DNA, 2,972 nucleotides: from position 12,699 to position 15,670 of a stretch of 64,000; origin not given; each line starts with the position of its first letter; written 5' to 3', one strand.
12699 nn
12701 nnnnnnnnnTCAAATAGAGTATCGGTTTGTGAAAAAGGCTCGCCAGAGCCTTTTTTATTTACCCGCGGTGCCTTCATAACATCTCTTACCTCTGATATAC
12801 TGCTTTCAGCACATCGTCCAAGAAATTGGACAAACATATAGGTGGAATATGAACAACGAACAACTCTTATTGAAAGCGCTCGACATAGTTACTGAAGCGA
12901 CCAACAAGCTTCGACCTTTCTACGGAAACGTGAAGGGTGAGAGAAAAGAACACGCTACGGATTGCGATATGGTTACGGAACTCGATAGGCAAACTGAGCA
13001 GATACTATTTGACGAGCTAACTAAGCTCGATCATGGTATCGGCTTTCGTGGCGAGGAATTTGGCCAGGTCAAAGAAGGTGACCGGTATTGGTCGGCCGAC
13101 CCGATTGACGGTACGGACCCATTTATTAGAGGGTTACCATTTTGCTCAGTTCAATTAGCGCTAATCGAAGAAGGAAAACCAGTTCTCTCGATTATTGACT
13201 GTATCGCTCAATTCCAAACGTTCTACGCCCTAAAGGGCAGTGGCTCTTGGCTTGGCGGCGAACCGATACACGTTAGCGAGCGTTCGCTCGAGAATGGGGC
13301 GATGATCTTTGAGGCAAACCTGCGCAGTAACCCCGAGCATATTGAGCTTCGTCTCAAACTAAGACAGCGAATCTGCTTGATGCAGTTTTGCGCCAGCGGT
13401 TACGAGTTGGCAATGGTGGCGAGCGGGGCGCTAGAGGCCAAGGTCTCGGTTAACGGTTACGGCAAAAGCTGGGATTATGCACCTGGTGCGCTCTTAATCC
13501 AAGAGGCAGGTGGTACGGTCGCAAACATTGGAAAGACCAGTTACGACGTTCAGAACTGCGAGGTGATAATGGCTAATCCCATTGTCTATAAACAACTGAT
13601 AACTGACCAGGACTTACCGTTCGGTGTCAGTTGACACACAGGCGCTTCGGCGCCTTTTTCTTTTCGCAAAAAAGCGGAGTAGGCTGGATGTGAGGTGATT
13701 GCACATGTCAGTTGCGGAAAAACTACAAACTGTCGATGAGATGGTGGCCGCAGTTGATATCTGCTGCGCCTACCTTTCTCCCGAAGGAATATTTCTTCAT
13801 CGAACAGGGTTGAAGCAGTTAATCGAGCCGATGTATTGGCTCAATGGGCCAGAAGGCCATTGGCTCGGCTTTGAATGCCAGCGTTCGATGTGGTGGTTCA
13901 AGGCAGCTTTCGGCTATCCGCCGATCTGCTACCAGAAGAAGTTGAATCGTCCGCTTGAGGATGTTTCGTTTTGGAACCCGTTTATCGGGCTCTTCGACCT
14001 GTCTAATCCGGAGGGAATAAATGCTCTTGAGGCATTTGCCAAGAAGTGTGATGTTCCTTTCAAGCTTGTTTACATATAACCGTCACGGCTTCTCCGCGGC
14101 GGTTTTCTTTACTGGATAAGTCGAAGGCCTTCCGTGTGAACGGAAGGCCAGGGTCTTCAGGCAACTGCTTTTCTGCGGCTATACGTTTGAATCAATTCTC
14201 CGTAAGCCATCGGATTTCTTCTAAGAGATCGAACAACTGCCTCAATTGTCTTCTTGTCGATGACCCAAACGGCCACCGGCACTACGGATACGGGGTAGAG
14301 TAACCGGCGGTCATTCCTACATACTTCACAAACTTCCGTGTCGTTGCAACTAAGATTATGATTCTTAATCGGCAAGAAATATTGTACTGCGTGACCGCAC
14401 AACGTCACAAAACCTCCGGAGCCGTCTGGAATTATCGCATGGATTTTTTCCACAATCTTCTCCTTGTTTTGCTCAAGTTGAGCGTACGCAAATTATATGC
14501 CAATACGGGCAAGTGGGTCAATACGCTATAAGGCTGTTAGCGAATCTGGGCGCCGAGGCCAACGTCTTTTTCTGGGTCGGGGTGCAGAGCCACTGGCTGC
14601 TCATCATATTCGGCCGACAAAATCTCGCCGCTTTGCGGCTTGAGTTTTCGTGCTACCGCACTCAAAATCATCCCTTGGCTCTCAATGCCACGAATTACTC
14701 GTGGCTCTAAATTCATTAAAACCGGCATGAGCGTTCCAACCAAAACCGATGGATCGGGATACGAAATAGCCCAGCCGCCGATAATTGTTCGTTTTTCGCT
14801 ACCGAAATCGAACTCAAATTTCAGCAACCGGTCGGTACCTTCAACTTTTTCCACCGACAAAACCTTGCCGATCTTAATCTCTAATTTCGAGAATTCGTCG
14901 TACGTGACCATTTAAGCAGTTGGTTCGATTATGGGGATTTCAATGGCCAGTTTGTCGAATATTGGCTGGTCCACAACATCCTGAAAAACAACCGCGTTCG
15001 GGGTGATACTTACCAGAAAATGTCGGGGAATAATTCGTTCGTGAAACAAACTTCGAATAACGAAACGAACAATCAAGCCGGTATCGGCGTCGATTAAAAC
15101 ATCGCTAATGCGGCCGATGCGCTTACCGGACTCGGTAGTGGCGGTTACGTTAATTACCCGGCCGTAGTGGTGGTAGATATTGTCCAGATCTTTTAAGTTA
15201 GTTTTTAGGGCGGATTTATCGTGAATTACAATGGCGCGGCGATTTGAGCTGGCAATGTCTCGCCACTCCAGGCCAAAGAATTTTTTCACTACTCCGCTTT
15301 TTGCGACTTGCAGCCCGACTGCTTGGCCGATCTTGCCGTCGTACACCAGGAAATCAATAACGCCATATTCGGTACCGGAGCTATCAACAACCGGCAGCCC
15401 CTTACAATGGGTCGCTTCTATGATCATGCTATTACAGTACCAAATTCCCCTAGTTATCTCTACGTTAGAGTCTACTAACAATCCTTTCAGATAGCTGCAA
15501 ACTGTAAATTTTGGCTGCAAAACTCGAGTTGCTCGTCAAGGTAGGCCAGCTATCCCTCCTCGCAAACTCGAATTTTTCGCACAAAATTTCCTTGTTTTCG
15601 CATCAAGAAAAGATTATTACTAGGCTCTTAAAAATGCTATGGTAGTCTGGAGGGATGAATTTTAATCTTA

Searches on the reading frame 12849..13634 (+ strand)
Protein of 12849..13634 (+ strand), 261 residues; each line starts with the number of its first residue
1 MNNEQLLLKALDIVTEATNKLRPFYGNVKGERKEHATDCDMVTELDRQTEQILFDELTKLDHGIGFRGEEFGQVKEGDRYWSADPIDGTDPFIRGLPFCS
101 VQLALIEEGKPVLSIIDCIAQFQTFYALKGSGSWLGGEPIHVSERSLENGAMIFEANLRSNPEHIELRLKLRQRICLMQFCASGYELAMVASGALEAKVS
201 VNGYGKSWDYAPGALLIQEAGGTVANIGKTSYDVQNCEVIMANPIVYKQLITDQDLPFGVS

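Call 66: search_protein_families(library=pfam, proteins=[window:12849-13634:+], max_evalue=0.001)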
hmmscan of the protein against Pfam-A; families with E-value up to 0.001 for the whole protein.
window:12849-13634:+ (261 aa): 1 family
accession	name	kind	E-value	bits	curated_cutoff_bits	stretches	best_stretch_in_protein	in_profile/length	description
PF00459.30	Inositol_P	-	8.5e-44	150.5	27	1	7-251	6-263/271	Inositol monophosphatase family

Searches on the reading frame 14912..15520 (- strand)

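Call 66: search_protein_families(library=pfam, proteins=[window:14912-15520:-], max_evalue=0.001)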
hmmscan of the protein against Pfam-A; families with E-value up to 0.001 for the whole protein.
window:14912-15520:- (202 aa): 1 family
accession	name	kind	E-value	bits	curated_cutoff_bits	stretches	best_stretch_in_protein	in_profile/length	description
PF05239.21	PRC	-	4.1e-15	56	21.2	2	121-183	8-69/78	PRC-barrel domain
